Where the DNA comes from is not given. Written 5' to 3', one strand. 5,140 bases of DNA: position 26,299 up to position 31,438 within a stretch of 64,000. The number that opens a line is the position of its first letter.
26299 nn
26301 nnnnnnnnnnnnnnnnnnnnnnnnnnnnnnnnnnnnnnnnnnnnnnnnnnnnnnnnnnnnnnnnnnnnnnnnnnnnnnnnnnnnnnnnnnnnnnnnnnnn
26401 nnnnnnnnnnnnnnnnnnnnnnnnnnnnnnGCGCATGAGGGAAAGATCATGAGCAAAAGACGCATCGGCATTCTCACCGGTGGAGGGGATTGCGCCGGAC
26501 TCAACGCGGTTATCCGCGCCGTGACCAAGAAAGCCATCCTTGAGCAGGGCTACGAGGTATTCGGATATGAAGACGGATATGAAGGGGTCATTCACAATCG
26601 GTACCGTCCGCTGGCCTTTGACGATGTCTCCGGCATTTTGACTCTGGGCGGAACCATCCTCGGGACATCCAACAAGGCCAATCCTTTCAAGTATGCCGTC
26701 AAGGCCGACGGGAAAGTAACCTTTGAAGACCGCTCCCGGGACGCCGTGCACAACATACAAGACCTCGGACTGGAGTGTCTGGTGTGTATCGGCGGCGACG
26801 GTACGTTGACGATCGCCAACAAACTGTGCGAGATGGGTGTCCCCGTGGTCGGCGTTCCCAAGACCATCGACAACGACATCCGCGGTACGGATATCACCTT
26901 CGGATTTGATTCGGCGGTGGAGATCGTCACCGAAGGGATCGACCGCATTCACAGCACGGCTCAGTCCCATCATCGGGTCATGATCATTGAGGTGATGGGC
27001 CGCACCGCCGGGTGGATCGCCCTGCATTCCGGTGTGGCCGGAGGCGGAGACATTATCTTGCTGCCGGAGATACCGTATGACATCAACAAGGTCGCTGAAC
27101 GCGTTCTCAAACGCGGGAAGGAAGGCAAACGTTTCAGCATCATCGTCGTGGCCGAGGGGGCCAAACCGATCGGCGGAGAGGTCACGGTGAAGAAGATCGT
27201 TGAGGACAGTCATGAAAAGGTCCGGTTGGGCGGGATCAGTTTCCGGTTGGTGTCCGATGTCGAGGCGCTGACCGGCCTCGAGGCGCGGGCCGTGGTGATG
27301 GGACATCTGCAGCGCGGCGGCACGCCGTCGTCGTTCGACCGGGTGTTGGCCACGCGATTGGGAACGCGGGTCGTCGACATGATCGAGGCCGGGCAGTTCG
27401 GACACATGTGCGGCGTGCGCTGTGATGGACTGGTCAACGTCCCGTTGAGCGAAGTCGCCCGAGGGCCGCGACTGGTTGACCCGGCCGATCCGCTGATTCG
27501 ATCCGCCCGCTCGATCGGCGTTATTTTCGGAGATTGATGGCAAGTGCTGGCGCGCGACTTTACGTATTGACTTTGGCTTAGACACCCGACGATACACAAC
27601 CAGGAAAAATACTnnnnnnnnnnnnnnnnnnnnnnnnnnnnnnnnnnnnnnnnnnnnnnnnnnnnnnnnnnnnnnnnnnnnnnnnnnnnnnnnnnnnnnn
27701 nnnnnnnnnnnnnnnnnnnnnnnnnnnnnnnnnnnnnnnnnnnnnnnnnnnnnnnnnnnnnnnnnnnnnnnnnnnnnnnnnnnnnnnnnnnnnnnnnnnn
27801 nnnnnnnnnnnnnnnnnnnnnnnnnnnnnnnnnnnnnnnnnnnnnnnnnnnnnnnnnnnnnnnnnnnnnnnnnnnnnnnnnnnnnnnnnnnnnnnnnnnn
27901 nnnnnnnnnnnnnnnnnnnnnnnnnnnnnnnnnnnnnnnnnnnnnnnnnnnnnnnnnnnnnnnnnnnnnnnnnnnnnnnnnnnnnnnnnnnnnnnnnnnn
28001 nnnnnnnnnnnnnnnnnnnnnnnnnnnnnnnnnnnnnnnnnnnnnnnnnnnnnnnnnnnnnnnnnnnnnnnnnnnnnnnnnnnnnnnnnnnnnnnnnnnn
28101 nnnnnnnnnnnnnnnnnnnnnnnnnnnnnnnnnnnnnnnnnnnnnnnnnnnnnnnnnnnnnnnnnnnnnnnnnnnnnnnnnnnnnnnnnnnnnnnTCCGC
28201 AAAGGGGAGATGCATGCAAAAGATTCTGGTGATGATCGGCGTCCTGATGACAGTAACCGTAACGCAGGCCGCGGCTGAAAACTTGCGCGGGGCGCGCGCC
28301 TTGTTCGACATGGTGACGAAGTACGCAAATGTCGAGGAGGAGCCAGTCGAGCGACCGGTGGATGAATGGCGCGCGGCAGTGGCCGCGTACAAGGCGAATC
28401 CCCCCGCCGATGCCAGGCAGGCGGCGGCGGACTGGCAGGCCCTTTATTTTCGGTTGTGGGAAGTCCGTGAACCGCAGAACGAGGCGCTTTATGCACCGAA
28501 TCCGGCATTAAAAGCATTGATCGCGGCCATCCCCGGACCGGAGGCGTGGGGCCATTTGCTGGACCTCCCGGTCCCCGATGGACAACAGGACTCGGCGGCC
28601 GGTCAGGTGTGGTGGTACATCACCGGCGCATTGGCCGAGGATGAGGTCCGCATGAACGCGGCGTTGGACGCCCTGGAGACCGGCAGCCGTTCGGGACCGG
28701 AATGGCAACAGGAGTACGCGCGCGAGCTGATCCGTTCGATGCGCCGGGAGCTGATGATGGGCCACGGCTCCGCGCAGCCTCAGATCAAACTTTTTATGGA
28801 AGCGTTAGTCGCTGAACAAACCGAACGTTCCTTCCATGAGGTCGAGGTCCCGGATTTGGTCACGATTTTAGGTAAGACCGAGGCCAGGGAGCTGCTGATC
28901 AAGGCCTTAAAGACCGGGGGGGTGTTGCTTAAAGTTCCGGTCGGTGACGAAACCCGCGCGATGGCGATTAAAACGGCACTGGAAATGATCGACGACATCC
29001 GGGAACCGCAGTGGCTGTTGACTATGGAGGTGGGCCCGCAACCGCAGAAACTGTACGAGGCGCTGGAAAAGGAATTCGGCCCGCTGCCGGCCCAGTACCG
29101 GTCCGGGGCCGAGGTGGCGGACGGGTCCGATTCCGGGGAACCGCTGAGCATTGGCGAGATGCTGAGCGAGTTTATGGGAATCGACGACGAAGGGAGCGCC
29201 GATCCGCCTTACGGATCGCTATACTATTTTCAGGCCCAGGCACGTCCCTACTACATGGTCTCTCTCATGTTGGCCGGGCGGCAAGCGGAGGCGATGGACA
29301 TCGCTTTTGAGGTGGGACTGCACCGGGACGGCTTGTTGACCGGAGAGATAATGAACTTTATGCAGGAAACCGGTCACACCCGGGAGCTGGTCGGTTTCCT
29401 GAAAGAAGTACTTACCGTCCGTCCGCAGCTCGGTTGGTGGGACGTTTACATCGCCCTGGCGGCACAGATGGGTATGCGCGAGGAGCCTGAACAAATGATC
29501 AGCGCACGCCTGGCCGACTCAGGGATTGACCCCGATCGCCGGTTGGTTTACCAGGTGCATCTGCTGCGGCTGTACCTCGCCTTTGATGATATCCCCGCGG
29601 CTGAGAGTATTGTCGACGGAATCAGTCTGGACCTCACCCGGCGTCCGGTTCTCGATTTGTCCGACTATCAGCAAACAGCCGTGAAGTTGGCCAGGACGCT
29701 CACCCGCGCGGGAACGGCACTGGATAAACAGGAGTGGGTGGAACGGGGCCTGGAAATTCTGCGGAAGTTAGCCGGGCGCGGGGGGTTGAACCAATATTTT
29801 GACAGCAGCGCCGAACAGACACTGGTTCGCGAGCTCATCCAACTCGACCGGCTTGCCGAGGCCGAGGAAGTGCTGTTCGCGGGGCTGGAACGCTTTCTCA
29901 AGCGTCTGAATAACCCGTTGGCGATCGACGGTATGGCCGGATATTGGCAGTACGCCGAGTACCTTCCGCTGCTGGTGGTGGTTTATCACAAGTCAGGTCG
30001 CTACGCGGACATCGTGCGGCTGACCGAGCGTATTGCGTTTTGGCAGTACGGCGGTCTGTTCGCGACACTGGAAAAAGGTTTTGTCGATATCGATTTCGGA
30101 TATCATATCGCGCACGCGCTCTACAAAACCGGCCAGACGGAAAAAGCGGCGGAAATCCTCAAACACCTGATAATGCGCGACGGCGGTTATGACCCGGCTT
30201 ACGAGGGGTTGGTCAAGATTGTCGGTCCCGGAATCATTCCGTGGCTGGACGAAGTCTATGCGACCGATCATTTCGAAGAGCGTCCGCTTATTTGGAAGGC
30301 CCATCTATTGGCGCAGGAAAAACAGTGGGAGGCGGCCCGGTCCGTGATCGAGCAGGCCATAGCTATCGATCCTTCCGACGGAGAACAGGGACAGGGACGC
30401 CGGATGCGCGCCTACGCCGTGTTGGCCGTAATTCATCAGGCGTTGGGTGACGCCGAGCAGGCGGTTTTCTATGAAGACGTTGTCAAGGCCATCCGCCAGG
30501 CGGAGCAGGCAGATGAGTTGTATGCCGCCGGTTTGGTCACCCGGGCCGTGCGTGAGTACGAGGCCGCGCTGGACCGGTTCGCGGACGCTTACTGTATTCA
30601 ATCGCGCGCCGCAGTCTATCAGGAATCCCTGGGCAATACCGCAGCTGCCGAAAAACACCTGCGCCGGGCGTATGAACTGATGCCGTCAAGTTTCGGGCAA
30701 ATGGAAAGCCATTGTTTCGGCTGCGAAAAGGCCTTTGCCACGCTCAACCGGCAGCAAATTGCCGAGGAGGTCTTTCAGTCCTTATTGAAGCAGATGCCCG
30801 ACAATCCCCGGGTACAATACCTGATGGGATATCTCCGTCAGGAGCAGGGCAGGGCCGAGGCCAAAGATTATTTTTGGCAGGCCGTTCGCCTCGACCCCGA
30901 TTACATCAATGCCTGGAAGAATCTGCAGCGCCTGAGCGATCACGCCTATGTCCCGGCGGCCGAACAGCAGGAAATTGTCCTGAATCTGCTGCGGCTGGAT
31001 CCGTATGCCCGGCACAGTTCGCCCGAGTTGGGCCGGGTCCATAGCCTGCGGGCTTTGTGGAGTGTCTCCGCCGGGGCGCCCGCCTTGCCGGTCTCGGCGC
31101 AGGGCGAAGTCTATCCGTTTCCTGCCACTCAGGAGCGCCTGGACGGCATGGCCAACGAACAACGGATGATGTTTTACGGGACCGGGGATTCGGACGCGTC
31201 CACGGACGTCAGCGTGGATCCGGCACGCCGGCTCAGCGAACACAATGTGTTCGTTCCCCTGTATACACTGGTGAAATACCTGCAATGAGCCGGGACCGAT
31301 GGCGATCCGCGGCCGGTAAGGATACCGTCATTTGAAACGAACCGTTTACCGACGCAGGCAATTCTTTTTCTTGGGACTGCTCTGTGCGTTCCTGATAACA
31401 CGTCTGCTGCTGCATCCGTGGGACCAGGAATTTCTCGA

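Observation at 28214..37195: Tightly linked block of three very large proteins: 1024-aa TPR protein, ICMT-PAP2 membrane enzyme, 1434-aa unknown secreted protein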

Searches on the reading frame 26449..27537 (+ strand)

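Call 11: search_protein_families(library=pfam, proteins=[window:26449-27537:+], max_evalue=0.001)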
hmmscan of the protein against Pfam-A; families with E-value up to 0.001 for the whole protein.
window:26449-27537:+ (362 aa): 2 families
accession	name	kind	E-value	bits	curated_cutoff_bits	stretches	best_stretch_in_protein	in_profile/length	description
PF00365.25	PFK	-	4.2e-104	348.2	30.9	1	5-312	1-277/277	Phosphofructokinase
PF01513.26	NAD_kinase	-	3.1e-06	28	25.5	1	80-137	46-103/130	ATP-NAD kinase N-terminal domain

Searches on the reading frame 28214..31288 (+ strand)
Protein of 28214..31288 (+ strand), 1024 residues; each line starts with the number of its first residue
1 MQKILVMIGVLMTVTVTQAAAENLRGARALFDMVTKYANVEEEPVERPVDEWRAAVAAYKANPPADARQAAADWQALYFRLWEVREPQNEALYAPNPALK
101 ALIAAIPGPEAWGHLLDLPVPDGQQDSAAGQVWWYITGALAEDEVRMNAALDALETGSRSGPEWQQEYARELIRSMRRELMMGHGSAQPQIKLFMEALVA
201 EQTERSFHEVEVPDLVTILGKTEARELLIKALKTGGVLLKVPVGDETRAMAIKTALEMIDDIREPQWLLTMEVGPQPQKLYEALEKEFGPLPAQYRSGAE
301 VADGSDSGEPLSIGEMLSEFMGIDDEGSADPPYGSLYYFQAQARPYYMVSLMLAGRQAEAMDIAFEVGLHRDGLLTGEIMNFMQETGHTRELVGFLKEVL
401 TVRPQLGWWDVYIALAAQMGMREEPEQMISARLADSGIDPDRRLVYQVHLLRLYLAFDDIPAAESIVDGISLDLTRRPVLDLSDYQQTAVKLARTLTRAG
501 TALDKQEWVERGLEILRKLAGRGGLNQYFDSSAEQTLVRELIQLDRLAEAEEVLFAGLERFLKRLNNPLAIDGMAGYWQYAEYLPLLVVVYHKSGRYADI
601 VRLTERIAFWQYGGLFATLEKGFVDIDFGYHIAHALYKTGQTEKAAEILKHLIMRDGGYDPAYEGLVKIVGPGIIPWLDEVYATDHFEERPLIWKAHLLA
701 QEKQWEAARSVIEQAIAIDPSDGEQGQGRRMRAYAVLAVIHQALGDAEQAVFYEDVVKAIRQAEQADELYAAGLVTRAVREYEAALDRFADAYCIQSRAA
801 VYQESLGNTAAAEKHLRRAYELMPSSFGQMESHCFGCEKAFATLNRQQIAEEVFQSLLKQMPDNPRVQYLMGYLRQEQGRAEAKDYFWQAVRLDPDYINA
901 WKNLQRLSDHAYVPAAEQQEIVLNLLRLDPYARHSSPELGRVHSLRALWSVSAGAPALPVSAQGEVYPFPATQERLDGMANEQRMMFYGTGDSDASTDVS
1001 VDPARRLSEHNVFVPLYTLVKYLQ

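Call 6: search_protein_families(library=pfam, proteins=[window:28214-31288:+], max_evalue=0.1)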
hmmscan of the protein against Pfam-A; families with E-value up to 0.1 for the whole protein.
window:28214-31288:+ (1024 aa): 11 families
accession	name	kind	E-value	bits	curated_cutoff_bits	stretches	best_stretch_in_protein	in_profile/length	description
PF14559.12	TPR_19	-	2.2e-13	50.8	25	1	630-666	29-64/68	Tetratricopeptide repeat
PF13181.12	TPR_8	-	5.5e-13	48.4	25.7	0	693-721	5-33/34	Tetratricopeptide repeat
PF00515.34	TPR_1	-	2e-08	34.1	27.8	0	695-722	7-34/34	Tetratricopeptide repeat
PF07719.23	TPR_2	-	2.2e-08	34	27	1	692-722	4-34/34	Tetratricopeptide repeat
PF13428.12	TPR_14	-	5.5e-07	30.1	23.5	1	692-723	4-35/44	Tetratricopeptide repeat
PF13414.12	TPR_11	-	1.3e-06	28.4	26.8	0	852-879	15-42/42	TPR repeat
PF13176.12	TPR_7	-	0.0012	19.2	27.9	0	696-722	6-34/36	Tetratricopeptide repeat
PF13432.12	TPR_16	-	0.0023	18.8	32.7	1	765-824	3-62/65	Tetratricopeptide repeat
PF12895.13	ANAPC3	-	0.013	16.2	27.2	0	675-715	9-49/82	Anaphase-promoting complex, cyclosome, subunit 3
PF13424.12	TPR_12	-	0.02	15.5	30.1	1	694-753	8-67/77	Tetratricopeptide repeat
PF00637.26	Clathrin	-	0.081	13.1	29.6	0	558-609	61-111/143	Region in Clathrin and VPS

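Call 7: search_protein_families(library=ncbifam, proteins=[window:28214-31288:+], max_evalue=0.1)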
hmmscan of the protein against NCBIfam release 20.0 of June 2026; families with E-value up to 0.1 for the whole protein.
window:28214-31288:+ (1024 aa): 10 families
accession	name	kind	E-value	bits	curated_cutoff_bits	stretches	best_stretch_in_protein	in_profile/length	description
TIGR02917.1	PEP_TPR_lipo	equivalog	3.5e-09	35.1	312.2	1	850-910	450-511/899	XrtA/PEP-CTERM system TPR-repeat protein PrsT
NF040959.1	MamA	equivalog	3.6e-09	36.4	200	1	842-904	116-179/204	magnetosome protein MamA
TIGR02521.1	type_IV_pilW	equivalog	1.4e-06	28.1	154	0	849-899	49-100/234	type IV pilus biogenesis/stability protein PilW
NF033920.0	C39_PA2778_fam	equivalog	1.8e-05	24.3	150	1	839-910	164-236/255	PA2778 family cysteine peptidase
TIGR00540.1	TPR_hemY_coli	hypoth_equivalog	2.8e-05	23.1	142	1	694-750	331-378/385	heme biosynthesis-associated TPR protein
NF047558.1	TPR_END_plus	domain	0.0032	17.4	32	0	695-724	5-34/56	TPR end-of-group domain-containing protein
NF008757.0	PRK11788.1-5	equivalog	0.0052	16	363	1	762-899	183-317/388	lipopolysaccharide assembly protein LapB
NF033762.1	social_mot_Tgl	equivalog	0.033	13.5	225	0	850-925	50-129/252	social motility TPR repeat lipoprotein Tgl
NF041522.1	TPR_sll0314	equivalog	0.035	13.3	225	0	840-890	189-240/275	Sll0314/Alr1548 family TPR repeat-containing protein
NF042912.1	Amuc_1098_fam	equivalog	0.046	11.7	750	1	743-813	25-95/805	Amuc_1098 family type IV pilus outer membrane protein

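Call 54: find_homologous_proteins(query=window:28214-31285:+)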
Query window:28214-31285:+ (1024 aa): 8 proteins with E <= 0.001 among 8000 candidates.
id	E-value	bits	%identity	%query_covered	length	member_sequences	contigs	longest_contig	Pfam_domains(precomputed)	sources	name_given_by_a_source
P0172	0.0e+0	2305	100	100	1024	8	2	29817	PF14559.13,PF13414.13,PF00515.35,PF13428.13,PF13181.13,PF07719.24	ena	-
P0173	0.0e+0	1838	79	100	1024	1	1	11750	PF14559.13,PF13414.13,PF00515.35,PF13428.13,PF13181.13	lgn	-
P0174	5.5e-280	950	51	86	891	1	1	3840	PF13414.13,PF17874.8,PF13432.13,PF13428.13,PF13181.13,PF07719.24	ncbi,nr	ncbi:MAG: hypothetical protein K8I00_07205, partial [Candidatus Omnitrophica bacterium]|nr:hypotheti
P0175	7.3e-139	482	34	95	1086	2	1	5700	PF13431.13,PF13414.13,PF00515.35,PF13424.13,PF13432.13,PF13428.13,PF13181.13,PF07719.24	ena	-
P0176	9.7e-131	456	47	36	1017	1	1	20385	PF14559.13,PF13414.13,PF00515.35,PF13432.13,PF13428.13,PF13181.13,PF07719.24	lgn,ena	-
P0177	1.8e-119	418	34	93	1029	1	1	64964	PF14559.13,PF13414.13,PF00515.35,PF13432.13,PF13428.13,PF13181.13,PF07719.24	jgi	-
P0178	3.7e-119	417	33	96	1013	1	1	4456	PF14559.13,PF13414.13,PF00515.35,PF13428.13,PF13181.13,PF07719.24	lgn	-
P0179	1.5e-103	366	43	36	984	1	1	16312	PF13431.13,PF13414.13,PF00515.35,PF13432.13,PF07719.24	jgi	jgi:tetratricopeptide (TPR) repeat protein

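Call 55: find_encoding_contigs(protein=P0177, flank=8000, max_places=2)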
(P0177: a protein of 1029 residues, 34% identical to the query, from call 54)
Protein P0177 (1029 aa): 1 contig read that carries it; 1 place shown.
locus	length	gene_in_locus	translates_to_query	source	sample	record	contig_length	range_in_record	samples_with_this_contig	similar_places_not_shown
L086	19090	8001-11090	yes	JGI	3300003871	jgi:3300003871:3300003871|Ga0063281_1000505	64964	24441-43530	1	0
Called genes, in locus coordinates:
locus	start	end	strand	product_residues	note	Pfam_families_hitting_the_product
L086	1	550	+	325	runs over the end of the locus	-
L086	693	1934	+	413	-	-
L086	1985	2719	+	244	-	PF01618:MotA_ExbB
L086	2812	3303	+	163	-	PF02472:ExbD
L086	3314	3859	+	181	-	PF02472:ExbD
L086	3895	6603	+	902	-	-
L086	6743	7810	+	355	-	PF00248:Aldo_ket_red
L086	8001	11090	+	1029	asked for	PF13428:TPR_14 (faint), PF14559:TPR_19 (faint), PF13181:TPR_8 (faint), PF07719:TPR_2 (weak), PF13432:TPR_16 (weak), PF00515:TPR_1 (weak), PF07719:TPR_2 (weak), PF13414:TPR_11 (weak)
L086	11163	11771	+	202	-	PF00293:NUDIX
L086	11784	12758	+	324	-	PF08551:DUF1751, PF01694:Rhomboid, PF20216:DUF6576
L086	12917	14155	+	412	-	PF01702:TGT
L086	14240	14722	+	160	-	PF02699:YajC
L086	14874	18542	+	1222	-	PF22599:SecDF_P1_head, PF02355:SecD_SecF_C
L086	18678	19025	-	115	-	-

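Call 56: find_encoding_contigs(protein=P0176, flank=8000, max_places=2)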
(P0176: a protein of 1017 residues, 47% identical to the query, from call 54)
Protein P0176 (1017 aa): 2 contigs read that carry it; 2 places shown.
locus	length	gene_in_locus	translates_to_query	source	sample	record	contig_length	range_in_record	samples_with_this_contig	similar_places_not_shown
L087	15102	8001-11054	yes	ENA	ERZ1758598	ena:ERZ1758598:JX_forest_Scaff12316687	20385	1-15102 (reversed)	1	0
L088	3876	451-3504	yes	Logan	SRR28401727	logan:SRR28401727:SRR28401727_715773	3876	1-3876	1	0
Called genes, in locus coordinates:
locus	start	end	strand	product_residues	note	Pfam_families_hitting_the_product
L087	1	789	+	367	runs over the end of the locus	PF00355:Rieske, PF00848:Ring_hydroxyl_A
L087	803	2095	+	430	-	PF00324:AA_permease, PF13520:AA_permease_2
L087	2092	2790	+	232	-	-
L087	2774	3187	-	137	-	-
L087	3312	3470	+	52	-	-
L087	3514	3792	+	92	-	-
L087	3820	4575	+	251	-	-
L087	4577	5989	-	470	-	PF00561:Abhydrolase_1, PF12697:Abhydrolase_6 (faint), PF12146:Hydrolase_4 (faint), PF08386:Abhydrolase_4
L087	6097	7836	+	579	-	PF00515:TPR_1 (faint), PF07719:TPR_2 (faint)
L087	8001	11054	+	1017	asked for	PF14559:TPR_19 (faint), PF13181:TPR_8 (faint), PF00515:TPR_1 (weak), PF07719:TPR_2 (weak), PF13414:TPR_11 (weak), PF13428:TPR_14 (weak), PF13432:TPR_16 (weak)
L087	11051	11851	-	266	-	-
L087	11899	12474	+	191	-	PF00775:Dioxygenase_C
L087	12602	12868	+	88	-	PF01192:RNA_pol_Rpb6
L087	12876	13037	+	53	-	-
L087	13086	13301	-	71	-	PF00313:CSD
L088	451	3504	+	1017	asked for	PF14559:TPR_19 (faint), PF13181:TPR_8 (faint), PF00515:TPR_1 (weak), PF07719:TPR_2 (weak), PF13414:TPR_11 (weak), PF13428:TPR_14 (weak), PF13432:TPR_16 (weak)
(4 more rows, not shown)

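Call 87: search_solved_structures(query=window:28214-31285:+, max_evalue=0.001)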
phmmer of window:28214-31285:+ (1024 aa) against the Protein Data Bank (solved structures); distinct sequences matched with E-value up to 0.001: 14.
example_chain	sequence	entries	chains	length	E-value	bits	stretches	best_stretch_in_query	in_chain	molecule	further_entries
6eou_A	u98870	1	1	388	1.5e-07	32.8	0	766-905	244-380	UDP-N-acetylglucosamine--peptide N-acetylglucosaminyltransferase 110 kDa subunit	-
1w3b_A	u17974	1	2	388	1.9e-07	32.5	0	767-905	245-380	UDP-N-ACETYLGLUCOSAMINE--PEPTIDE N-ACETYLGLUCOSAMINYLTRANSFERASE 110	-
7yeh_B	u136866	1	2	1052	9.1e-06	26.9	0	768-906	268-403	UDP-N-acetylglucosamine--peptide N-acetylglucosaminyltransferase 110 kDa subunit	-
7ntf_A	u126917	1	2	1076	9.5e-06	26.8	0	768-906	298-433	Isoform 1 of UDP-N-acetylglucosamine--peptide N-acetylglucosaminyltransferase 110 kDa subu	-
7yea_A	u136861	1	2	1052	9.9e-06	26.7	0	766-906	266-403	UDP-N-acetylglucosamine--peptide N-acetylglucosaminyltransferase 110 kDa subunit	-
6vfj_B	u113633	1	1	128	1.1e-05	26.5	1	844-931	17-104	I53_dn5B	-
6v8e_A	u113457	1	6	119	0.00011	23.3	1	844-941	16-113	Designed protein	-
11kc_A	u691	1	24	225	0.00013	23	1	842-944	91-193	Designed nanoparticle O43-TM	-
8ur7_A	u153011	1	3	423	0.00014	22.9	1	838-931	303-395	Trimer head HA,Hemagglutinin HA1 chain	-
6vfi_B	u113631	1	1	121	0.00015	22.9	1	843-940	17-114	O43_dn18B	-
6vfh_A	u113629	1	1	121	0.00018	22.6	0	843-907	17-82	T33_dn10A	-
7kna_A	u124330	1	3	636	0.00018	22.5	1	844-931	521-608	Hemagglutinin,I53_dn5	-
8ur5_A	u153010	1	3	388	0.00019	22.5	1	844-931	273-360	Trimer head HA,Hemagglutinin HA1 chain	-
6vl6_B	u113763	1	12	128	0.00095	20.2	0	844-905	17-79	T33_dn2B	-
